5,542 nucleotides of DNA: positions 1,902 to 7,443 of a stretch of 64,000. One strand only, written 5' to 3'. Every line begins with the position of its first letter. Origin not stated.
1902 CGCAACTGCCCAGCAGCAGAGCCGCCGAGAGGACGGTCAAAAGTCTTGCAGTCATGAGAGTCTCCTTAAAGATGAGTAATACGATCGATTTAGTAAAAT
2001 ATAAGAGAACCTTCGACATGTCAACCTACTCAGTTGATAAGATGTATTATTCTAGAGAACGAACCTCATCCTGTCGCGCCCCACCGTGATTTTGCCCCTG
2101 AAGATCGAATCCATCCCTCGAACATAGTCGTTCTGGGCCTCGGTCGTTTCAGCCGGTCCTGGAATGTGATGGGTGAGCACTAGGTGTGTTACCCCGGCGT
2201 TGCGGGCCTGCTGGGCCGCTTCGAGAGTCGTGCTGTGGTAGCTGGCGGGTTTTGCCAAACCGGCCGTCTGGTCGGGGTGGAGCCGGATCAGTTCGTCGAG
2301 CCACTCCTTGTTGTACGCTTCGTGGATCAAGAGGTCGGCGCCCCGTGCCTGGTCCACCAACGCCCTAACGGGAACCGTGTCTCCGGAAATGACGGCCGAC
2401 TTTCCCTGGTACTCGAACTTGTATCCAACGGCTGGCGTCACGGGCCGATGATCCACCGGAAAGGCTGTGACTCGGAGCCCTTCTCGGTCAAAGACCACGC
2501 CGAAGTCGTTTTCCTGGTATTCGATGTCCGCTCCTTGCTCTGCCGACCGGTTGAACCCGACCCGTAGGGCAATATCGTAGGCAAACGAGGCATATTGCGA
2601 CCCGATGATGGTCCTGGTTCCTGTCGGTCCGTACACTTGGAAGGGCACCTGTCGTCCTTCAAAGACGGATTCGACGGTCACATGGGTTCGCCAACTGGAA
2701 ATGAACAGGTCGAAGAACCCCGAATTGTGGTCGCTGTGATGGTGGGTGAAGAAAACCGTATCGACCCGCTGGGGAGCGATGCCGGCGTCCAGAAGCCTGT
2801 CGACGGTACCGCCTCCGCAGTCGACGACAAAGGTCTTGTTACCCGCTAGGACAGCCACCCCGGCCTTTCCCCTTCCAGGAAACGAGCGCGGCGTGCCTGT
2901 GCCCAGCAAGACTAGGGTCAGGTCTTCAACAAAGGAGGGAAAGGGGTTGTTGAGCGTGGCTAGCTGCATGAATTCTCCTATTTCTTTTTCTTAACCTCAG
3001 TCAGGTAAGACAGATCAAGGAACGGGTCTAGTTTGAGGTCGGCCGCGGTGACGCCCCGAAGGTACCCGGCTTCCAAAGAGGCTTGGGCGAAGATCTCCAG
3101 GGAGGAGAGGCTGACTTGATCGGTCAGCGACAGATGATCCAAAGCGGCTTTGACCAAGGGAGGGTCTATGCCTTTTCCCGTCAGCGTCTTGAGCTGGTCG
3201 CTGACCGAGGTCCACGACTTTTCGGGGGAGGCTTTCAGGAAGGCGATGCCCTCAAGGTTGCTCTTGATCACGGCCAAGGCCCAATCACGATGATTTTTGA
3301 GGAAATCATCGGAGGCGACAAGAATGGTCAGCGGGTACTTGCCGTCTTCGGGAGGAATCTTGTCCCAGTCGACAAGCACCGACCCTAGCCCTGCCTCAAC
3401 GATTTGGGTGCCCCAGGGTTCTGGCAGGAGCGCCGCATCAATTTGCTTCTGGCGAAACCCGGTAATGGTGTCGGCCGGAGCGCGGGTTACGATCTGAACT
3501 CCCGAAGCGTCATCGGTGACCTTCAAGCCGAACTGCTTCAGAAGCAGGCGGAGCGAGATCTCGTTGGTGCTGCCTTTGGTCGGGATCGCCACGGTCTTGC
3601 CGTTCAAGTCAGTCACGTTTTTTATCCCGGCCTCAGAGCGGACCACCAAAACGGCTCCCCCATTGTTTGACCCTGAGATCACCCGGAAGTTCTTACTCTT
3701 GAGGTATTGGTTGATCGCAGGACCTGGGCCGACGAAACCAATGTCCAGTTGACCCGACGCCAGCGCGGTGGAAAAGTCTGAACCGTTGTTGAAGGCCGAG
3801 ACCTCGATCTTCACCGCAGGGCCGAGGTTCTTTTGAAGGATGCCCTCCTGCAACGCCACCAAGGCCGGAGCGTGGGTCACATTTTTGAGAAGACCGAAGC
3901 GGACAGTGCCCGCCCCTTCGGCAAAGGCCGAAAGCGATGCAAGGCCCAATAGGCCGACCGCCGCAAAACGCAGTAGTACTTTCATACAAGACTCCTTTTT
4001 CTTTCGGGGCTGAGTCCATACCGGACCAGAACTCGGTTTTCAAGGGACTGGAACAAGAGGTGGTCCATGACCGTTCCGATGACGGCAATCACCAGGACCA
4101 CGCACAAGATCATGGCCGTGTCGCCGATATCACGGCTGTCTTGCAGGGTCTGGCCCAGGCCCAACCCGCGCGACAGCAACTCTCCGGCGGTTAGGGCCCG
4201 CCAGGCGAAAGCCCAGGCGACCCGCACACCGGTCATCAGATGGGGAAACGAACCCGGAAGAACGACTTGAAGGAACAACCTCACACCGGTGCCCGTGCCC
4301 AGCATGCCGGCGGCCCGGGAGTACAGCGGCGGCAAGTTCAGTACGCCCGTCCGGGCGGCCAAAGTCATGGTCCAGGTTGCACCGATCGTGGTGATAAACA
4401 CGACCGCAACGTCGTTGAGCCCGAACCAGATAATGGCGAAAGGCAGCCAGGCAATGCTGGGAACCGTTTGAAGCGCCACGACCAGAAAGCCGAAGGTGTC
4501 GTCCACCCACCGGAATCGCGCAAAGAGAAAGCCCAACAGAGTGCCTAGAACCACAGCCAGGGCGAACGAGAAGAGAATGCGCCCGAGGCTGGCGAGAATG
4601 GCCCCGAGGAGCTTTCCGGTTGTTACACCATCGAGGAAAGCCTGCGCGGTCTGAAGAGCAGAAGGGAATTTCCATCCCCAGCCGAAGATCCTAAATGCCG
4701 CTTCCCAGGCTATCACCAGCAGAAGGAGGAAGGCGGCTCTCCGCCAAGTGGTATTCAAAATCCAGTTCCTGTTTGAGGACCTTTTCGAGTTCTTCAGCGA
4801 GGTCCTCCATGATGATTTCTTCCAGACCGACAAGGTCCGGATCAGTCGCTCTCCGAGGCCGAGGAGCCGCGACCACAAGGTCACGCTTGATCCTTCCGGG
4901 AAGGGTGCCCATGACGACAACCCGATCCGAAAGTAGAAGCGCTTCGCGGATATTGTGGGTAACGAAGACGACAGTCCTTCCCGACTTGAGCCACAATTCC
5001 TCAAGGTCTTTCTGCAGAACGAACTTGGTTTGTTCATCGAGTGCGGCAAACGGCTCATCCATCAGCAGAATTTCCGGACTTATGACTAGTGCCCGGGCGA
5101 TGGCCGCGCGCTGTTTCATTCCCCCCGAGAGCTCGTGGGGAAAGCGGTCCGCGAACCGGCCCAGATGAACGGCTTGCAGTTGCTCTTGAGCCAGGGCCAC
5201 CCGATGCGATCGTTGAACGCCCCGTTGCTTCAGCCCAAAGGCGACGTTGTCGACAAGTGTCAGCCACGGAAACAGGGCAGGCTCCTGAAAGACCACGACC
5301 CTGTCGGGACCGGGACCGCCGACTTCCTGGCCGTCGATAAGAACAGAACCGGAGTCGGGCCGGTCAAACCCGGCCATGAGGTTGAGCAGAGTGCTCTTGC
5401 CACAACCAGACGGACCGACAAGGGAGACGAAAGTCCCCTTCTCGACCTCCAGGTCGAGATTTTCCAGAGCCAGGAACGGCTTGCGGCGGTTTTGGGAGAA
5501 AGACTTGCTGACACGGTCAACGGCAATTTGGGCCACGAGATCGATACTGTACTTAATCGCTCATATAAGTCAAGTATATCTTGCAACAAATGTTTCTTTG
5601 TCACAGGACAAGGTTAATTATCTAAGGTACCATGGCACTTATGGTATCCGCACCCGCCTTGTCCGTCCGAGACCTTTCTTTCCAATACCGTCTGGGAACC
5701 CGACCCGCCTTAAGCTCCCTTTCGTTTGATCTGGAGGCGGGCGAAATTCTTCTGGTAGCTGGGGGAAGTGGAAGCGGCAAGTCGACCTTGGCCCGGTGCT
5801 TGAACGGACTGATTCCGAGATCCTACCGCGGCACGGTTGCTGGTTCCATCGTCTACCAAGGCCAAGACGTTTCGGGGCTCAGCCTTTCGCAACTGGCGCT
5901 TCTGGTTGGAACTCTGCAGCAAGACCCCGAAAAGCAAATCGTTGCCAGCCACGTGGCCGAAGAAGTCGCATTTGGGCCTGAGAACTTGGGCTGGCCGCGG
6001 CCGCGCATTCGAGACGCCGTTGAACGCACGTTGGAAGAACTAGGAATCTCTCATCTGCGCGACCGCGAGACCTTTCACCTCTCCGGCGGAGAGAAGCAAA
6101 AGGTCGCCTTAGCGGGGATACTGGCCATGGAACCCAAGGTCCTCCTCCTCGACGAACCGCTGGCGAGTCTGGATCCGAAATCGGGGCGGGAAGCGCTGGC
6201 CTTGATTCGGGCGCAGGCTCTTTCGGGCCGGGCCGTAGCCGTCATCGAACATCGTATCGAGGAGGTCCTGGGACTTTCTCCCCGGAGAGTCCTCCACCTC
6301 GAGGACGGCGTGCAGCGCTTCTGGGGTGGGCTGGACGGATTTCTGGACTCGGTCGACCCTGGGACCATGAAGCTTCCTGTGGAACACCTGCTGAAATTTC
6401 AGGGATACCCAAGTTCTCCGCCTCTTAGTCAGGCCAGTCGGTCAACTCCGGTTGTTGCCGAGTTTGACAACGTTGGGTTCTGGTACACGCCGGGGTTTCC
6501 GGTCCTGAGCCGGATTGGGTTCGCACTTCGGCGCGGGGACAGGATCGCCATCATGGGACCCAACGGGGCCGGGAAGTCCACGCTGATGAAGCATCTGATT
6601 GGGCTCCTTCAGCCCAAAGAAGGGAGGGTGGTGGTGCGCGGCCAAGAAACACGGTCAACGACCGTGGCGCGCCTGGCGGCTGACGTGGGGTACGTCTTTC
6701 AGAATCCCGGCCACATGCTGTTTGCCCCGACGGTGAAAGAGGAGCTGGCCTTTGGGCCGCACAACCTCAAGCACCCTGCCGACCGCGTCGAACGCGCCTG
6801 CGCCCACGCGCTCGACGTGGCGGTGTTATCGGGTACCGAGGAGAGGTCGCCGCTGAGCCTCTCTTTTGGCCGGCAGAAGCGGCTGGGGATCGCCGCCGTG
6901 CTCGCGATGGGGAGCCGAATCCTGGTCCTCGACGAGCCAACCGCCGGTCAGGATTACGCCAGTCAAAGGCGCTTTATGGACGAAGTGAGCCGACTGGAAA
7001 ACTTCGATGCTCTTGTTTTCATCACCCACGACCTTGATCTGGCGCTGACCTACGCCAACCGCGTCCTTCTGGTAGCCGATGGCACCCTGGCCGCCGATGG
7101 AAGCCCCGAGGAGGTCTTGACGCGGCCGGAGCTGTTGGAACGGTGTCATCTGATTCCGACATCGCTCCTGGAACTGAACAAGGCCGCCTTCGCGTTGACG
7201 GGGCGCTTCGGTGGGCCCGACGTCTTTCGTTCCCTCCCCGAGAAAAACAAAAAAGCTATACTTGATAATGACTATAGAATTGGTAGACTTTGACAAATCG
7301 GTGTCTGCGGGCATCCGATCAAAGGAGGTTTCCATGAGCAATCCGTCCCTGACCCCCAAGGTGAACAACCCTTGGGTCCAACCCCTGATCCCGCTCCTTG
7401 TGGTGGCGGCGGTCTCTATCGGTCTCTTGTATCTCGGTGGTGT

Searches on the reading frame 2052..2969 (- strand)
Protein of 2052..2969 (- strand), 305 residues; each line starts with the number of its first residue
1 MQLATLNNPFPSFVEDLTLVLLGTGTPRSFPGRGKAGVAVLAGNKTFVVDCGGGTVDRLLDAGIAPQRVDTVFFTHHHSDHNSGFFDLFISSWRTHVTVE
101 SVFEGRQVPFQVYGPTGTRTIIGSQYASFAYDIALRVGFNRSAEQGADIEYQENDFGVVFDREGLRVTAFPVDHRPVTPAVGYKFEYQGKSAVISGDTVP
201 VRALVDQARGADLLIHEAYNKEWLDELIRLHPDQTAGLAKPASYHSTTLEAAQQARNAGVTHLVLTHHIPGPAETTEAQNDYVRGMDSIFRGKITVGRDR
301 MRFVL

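Call 37: find_encoding_contigs(protein=window:2052-2969:-, flank=10000, max_places=5)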
Protein window:2052-2969:- (305 aa): 4 contigs read that carry it; 2 places shown.
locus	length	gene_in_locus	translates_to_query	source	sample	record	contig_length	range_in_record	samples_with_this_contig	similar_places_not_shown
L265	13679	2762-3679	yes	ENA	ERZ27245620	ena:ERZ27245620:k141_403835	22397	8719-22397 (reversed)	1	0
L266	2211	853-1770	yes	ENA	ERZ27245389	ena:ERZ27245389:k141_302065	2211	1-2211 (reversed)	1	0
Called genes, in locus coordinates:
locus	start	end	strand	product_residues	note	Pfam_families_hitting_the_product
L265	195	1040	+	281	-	PF00005:ABC_tran, PF13304:AAA_21 (faint)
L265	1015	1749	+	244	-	PF00528:BPD_transp_1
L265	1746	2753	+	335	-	PF03180:Lipoprotein_9 (weak), PF13379:NMT1_2, PF09084:NMT1, PF12974:Phosphonate-bd, PF16868:NMT1_3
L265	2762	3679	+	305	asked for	PF23023:Anti-Pycsar_Apyc1 (weak), PF00753:Lactamase_B, PF12706:Lactamase_B_2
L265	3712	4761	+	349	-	PF04069:OpuAC, PF13379:NMT1_2, PF09084:NMT1, PF12974:Phosphonate-bd (weak)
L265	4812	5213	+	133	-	PF01042:Ribonuc_L-PSP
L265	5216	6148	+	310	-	PF03069:FmdA_AmdA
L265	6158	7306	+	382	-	PF13360:PQQ_2 (faint), PF05935:Arylsulfotrans, PF14269:Arylsulfotran_2, PF05935:Arylsulfotrans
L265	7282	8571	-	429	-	PF13229:Beta_helix (faint), PF05048:NosD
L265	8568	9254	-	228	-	PF00005:ABC_tran, PF13304:AAA_21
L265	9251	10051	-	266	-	-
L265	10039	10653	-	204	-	PF05573:NosL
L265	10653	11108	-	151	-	PF05573:NosL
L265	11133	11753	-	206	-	PF07987:DUF1775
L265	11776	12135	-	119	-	-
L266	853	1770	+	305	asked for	PF23023:Anti-Pycsar_Apyc1 (weak), PF00753:Lactamase_B, PF12706:Lactamase_B_2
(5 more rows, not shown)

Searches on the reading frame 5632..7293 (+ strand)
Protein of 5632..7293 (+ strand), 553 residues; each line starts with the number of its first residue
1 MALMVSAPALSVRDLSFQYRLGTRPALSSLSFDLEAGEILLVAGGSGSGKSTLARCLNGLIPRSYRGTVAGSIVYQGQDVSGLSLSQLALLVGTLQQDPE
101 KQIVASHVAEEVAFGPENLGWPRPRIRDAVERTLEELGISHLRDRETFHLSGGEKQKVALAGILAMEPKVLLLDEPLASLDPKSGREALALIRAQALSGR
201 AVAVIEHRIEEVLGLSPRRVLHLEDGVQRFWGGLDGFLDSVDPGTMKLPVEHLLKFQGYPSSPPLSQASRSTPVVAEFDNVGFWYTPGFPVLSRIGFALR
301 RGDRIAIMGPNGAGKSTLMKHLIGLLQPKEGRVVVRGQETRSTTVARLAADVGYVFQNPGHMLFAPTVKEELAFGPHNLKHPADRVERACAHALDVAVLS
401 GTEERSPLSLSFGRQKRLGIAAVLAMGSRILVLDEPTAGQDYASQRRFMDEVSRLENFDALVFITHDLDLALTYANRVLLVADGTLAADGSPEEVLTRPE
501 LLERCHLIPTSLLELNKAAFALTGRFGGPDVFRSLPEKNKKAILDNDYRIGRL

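Call 63: search_protein_families(library=pfam, proteins=[window:5632-7293:+], max_evalue=0.01)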
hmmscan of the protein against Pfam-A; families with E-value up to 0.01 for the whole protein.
window:5632-7293:+ (553 aa): 42 families (the best 25 are shown)
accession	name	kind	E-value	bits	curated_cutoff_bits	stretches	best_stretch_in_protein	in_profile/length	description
PF00005.33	ABC_tran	-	5.3e-58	195.9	25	2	293-438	2-137/137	ABC transporter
PF13304.12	AAA_21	-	1.6e-14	55.1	27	2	122-183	220-274/304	AAA domain, putative AbiEii toxin, Type IV TA system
PF13555.12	AAA_29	-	3.8e-09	36.6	27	1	302-330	23-50/61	P-loop containing region of AAA domain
PF13401.12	AAA_22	-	2.8e-08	34.6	27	1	305-394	8-83/130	AAA domain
PF03193.22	RsgA_GTPase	-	3e-08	34.1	30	1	303-360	107-167/174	RsgA GTPase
PF13191.12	AAA_16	-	3.7e-08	34.5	32.6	1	37-86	24-64/167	AAA ATPase domain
PF02463.25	SMC_N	-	1e-06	28.8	40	0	305-444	27-175/220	RecF/RecN/SMC N terminal domain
PF01078.27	Mg_chelatase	-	5.9e-06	26.3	20.3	0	39-64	24-49/207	Magnesium chelatase, subunit ChlI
PF13476.12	AAA_23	-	7.5e-06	27.2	27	0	306-322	23-39/201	AAA domain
PF13481.12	AAA_25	-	2.3e-05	24.6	27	0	299-361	30-103/195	AAA domain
PF13521.12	AAA_28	-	3.3e-05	24.6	27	0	304-323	1-20/164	AAA domain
PF13238.12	AAA_18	-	3.6e-05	24.7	29.4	0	41-80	2-38/128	AAA domain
PF20720.3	nSTAND3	-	3.7e-05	23.9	27.2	0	34-57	14-37/155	Novel STAND NTPase 3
PF05729.18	NACHT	-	8.8e-05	22.8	26.7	0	304-326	2-24/167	NACHT domain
PF20703.3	nSTAND1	-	0.00013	22.1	27.1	0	30-65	26-59/379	Novel STAND NTPase 1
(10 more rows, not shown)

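Call 86: find_homologous_proteins(query=window:5632-7293:+, max_evalue=1e-80)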
Query window:5632-7293:+ (553 aa): 5409 proteins with E <= 1e-80 among 8000 candidates; the best 120 are listed.
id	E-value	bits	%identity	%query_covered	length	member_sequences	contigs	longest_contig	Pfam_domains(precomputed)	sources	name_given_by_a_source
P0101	0.0e+0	1219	100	100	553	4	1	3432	PF00005.34,PF13476.13,PF13555.13,PF13401.13,PF03193.23,PF02463.26,PF01078.28,PF13481.13,PF13304.13,PF13191.13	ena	-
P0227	6.0e-233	793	68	97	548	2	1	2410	PF13604.13,PF13245.13,PF13555.13,PF13401.13,PF03193.23,PF20703.4,PF13304.13,PF13191.13,PF00005.34,PF13476.13,PF05729.19,PF13521.13,PF02463.26,PF25199.2,PF20720.4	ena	-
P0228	7.8e-195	667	60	94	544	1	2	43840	PF00005.34,PF13476.13,PF13555.13,PF13401.13,PF03193.23,PF20703.4,PF02463.26,PF13304.13,PF13191.13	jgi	jgi:energy-coupling factor transport system ATP-binding protein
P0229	5.3e-190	651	59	94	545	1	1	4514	PF13173.13,PF13604.13,PF13555.13,PF13671.13,PF13401.13,PF03193.23,PF20703.4,PF01637.25,PF03215.22,PF13304.13,PF13191.13,PF00005.34,PF13476.13,PF05729.19,PF02463.26,PF01078.28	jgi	jgi:energy-coupling factor transporter ATP-binding protein EcfA2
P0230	2.6e-189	649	59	95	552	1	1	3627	PF13173.13,PF13555.13,PF13671.13,PF13401.13,PF03193.23,PF20703.4,PF01637.25,PF03215.22,PF13304.13,PF13191.13,PF00005.34,PF13476.13,PF05729.19,PF02463.26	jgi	jgi:energy-coupling factor transporter ATP-binding protein EcfA2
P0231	8.7e-189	647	58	94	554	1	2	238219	PF00005.34,PF13476.13,PF13555.13,PF13401.13,PF03193.23,PF20703.4,PF02463.26,PF03215.22,PF13304.13,PF13191.13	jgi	jgi:energy-coupling factor transport system ATP-binding protein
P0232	1.4e-188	646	60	94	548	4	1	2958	PF13173.13,PF13555.13,PF13401.13,PF03193.23,PF20703.4,PF01637.25,PF03215.22,PF13304.13,PF13191.13,PF00005.34,PF13476.13,PF05729.19,PF02463.26,PF01078.28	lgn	-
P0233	2.1e-188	646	59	94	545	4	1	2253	PF13173.13,PF13555.13,PF13671.13,PF13401.13,PF03193.23,PF20703.4,PF01637.25,PF03215.22,PF13304.13,PF13191.13,PF00005.34,PF13476.13,PF05729.19,PF02463.26,PF01078.28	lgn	-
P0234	3.5e-188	645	59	95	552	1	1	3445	PF13173.13,PF13555.13,PF13671.13,PF13401.13,PF03193.23,PF20703.4,PF01637.25,PF03215.22,PF13304.13,PF13191.13,PF00005.34,PF13476.13,PF05729.19,PF02463.26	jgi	jgi:energy-coupling factor transporter ATP-binding protein EcfA2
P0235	4.2e-188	645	60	94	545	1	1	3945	PF13173.13,PF13555.13,PF13671.13,PF13401.13,PF03193.23,PF20703.4,PF01637.25,PF03215.22,PF13304.13,PF13191.13,PF00005.34,PF13476.13,PF05729.19,PF02463.26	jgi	jgi:energy-coupling factor transporter ATP-binding protein EcfA2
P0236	5.3e-188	644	59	94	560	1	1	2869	PF13604.13,PF13555.13,PF13671.13,PF13401.13,PF03193.23,PF20703.4,PF03215.22,PF13304.13,PF13191.13,PF00005.34,PF13476.13,PF05729.19,PF02463.26,PF01078.28,PF25199.2,PF13481.13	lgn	-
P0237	6.7e-188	644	59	94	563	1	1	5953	PF13555.13,PF13401.13,PF03193.23,PF20703.4,PF03215.22,PF13304.13,PF13191.13,PF00005.34,PF13476.13,PF05729.19,PF02463.26,PF01078.28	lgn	-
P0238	1.7e-187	643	59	94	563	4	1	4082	PF13555.13,PF13401.13,PF03193.23,PF20703.4,PF03215.22,PF13304.13,PF13191.13,PF00005.34,PF13476.13,PF05729.19,PF02463.26,PF01078.28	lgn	-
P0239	6.9e-187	641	56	94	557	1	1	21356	PF00005.34,PF13476.13,PF13555.13,PF13401.13,PF03193.23,PF20703.4,PF02463.26,PF01637.25,PF01078.28,PF13304.13,PF13191.13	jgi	jgi:energy-coupling factor transport system ATP-binding protein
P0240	1.1e-186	640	57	94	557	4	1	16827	PF00005.34,PF13476.13,PF13555.13,PF13401.13,PF03193.23,PF20703.4,PF02463.26,PF01078.28,PF13304.13,PF13191.13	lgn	-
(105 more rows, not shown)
